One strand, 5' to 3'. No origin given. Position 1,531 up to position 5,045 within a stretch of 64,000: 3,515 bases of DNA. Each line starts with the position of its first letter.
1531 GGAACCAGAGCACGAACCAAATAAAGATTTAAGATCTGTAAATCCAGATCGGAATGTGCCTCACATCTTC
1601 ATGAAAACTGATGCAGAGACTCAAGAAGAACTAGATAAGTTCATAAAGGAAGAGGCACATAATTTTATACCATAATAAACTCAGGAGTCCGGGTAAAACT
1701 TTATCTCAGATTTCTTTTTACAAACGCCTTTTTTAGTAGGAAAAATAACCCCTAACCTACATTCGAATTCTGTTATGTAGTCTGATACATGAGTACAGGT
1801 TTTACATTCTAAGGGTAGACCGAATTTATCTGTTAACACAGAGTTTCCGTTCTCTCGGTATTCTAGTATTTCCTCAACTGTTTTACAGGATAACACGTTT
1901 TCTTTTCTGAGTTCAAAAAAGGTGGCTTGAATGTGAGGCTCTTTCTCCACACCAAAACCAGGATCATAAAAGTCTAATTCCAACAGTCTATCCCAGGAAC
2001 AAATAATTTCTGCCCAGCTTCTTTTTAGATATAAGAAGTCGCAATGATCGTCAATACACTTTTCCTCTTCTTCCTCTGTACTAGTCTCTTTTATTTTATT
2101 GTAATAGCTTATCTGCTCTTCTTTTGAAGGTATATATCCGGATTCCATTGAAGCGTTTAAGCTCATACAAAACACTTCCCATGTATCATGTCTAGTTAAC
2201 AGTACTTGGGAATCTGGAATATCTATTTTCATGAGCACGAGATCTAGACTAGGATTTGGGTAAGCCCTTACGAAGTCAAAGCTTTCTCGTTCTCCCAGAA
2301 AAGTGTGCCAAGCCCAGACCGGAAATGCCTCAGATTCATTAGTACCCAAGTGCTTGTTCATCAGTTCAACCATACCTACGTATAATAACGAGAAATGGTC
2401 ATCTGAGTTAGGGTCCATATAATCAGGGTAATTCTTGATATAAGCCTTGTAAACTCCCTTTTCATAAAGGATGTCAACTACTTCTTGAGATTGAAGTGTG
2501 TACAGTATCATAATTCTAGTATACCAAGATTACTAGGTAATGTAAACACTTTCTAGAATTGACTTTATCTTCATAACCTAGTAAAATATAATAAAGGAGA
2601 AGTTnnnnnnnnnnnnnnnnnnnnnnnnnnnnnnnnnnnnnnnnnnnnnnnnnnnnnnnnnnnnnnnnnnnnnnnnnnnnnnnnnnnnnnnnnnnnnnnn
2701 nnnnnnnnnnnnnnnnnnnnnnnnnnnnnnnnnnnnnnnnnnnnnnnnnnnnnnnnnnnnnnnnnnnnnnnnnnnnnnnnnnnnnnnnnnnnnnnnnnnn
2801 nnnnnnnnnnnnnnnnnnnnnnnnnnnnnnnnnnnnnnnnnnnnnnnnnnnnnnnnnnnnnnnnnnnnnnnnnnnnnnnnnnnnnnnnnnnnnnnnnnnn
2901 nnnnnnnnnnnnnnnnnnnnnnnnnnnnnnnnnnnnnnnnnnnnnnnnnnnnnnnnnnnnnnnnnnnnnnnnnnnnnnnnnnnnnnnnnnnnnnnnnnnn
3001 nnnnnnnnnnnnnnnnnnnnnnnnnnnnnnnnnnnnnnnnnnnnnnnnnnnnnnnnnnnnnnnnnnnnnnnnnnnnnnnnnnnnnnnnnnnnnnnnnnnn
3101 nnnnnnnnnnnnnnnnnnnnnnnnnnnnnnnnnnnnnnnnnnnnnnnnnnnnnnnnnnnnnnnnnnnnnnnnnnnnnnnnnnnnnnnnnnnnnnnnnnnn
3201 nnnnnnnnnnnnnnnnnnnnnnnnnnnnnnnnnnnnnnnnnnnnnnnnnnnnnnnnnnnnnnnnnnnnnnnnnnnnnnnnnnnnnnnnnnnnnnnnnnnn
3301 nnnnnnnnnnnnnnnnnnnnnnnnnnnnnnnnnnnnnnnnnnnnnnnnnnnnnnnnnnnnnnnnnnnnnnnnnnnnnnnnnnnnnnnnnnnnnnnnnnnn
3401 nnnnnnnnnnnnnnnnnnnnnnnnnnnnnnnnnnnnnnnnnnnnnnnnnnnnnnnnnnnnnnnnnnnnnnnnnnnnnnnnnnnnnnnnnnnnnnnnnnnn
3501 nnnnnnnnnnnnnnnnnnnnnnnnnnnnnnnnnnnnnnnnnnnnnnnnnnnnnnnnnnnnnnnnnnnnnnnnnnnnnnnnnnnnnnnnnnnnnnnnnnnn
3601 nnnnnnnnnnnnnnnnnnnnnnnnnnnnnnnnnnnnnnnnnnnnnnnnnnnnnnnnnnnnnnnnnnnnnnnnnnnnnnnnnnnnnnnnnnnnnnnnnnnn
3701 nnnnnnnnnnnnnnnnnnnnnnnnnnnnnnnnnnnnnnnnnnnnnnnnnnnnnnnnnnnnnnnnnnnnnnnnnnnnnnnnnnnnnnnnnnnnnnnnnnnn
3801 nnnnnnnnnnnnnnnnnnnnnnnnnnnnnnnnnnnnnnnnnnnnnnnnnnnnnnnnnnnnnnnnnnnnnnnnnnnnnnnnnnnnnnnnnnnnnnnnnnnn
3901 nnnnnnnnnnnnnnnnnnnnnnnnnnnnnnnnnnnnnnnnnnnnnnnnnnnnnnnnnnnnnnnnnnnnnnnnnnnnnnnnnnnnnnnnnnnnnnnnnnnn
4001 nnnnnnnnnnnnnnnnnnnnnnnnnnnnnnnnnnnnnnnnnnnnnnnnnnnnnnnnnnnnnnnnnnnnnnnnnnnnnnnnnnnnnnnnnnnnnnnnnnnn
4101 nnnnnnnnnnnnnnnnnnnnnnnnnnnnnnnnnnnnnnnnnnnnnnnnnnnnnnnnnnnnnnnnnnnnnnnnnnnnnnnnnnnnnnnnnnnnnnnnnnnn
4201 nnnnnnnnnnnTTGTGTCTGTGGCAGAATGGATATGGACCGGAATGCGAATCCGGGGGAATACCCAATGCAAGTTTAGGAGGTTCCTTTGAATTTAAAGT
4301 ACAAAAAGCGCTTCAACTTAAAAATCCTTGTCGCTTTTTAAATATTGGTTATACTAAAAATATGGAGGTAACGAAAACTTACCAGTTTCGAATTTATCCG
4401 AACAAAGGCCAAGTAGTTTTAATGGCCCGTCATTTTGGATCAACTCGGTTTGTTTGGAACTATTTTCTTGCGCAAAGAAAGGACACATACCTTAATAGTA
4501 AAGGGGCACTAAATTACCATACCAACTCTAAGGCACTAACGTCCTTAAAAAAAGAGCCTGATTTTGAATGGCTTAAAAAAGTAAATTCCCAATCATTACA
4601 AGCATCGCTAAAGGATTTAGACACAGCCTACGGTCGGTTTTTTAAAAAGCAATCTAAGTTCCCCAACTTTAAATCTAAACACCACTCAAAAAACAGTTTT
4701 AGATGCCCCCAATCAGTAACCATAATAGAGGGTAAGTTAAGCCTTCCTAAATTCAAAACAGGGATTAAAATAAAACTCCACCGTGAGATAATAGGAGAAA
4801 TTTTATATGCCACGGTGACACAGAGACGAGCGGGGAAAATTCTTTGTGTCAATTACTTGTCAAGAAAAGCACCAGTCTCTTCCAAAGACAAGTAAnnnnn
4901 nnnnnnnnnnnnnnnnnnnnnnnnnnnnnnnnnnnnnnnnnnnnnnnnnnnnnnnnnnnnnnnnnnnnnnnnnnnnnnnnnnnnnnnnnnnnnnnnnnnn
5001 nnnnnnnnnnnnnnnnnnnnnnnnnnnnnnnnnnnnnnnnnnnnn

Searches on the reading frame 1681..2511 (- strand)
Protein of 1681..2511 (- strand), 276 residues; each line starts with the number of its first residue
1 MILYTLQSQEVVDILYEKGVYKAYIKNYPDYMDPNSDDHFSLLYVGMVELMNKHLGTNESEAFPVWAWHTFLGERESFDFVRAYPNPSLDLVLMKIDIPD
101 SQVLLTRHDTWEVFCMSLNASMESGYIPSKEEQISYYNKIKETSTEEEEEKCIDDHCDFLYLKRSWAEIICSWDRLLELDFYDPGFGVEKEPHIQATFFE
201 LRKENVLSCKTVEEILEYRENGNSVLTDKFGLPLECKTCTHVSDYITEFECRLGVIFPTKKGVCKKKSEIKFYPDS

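Call 15: search_protein_families(library=pfam, proteins=[window:1681-2511:-], max_evalue=0.01)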
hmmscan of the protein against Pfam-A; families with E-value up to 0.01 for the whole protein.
window:1681-2511:- (276 aa): 2 families
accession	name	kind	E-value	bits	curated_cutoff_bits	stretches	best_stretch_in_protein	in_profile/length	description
PF12952.12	DUF3841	-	2e-19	70.4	27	1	2-206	1-177/178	Domain of unknown function (DUF3841)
PF03461.20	TRCF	-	0.0049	17.6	25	0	118-153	3-38/95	TRCF domain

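Call 19: search_protein_families(library=phrogs, proteins=[window:1681-2511:-], max_evalue=0.001)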
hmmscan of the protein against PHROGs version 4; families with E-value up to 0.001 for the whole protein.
window:1681-2511:- (276 aa): 0 families

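Call 22: search_protein_families(library=ncbifam, proteins=[window:1681-2511:-], max_evalue=0.01)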
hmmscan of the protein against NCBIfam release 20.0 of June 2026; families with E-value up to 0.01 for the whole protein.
window:1681-2511:- (276 aa): 0 families

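Call 47: find_encoding_contigs(protein=window:1681-2511:-, flank=10000, max_places=3)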
Protein window:1681-2511:- (276 aa): 7 contigs read that carry it; 3 places shown.
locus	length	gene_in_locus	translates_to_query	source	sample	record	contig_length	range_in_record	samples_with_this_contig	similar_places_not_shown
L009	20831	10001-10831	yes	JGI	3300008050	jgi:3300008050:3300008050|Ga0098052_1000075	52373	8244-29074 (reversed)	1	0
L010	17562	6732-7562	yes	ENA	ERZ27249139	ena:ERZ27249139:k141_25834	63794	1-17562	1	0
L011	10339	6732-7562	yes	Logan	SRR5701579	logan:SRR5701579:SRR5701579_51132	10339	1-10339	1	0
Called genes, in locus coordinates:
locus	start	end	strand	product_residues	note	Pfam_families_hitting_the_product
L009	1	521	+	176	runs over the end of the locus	-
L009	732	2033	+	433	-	PF12323:HTH_OrfB_IS605, PF01385:OrfB_IS605, PF07282:Cas12f1-like_TNB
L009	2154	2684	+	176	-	PF05198:IF3_N, PF00707:IF3_C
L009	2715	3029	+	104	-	-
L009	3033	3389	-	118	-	-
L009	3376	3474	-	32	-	-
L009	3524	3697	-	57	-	-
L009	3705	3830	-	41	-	-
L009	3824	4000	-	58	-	-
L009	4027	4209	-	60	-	-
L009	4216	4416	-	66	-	-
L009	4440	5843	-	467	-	-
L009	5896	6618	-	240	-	-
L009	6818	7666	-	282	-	PF01385:OrfB_IS605, PF07282:Cas12f1-like_TNB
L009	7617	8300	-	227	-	PF12323:HTH_OrfB_IS605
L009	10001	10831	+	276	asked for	PF12952:DUF3841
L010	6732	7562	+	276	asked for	PF12952:DUF3841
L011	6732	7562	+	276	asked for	PF12952:DUF3841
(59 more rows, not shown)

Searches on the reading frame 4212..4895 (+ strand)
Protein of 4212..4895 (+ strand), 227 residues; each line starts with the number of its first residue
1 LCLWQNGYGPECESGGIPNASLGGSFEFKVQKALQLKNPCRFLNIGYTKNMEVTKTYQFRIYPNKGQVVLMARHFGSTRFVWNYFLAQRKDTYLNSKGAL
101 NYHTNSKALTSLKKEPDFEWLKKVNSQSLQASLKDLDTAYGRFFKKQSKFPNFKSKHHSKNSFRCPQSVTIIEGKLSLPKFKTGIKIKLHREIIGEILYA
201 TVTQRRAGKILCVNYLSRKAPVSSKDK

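Call 15: search_protein_families(library=pfam, proteins=[window:4212-4895:+], max_evalue=0.01)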
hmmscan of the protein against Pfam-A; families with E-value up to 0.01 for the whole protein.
window:4212-4895:+ (227 aa): 1 family
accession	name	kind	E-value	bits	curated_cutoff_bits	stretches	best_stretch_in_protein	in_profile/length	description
PF12323.14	HTH_OrfB_IS605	-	1.5e-17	63.2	21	1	51-94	1-43/47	Helix-turn-helix domain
